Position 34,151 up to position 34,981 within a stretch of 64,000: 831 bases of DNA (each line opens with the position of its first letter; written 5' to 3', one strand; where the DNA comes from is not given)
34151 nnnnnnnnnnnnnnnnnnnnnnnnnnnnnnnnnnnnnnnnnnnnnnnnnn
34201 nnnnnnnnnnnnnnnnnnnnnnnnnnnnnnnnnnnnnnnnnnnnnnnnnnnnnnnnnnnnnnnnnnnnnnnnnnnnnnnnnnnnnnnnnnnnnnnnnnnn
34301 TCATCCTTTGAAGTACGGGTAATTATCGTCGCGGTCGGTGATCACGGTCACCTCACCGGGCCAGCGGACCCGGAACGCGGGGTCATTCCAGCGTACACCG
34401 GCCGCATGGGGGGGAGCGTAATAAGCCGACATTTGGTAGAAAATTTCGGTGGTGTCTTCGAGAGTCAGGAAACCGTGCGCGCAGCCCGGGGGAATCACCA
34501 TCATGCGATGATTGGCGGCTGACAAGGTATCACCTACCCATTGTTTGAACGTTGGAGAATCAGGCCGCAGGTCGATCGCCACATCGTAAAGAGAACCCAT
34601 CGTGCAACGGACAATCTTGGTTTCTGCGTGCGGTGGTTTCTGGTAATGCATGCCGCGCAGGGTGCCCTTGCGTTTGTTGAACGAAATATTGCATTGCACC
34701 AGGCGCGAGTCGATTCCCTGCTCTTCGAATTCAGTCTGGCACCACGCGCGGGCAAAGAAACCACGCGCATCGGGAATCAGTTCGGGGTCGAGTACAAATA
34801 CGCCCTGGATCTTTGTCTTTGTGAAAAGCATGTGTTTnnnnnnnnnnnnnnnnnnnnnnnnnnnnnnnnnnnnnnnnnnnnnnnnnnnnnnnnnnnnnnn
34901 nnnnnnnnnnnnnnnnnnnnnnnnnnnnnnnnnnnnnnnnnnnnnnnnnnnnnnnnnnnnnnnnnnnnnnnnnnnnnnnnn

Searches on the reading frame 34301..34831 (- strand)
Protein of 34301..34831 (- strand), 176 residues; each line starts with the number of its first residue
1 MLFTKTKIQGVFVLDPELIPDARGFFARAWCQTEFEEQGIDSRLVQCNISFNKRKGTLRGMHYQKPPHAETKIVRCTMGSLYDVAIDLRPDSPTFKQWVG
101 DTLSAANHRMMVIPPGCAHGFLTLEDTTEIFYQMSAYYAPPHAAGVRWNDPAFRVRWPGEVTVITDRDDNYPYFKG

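Call 73: search_protein_families(library=pfam, proteins=[window:34301-34831:-], max_evalue=0.00001)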
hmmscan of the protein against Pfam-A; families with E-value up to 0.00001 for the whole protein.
window:34301-34831:- (176 aa): 1 family
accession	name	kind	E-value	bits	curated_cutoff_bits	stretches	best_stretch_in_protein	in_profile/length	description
PF00908.23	dTDP_sugar_isom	-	7.9e-65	218.1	27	1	5-175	1-167/168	dTDP-4-dehydrorhamnose 3,5-epimerase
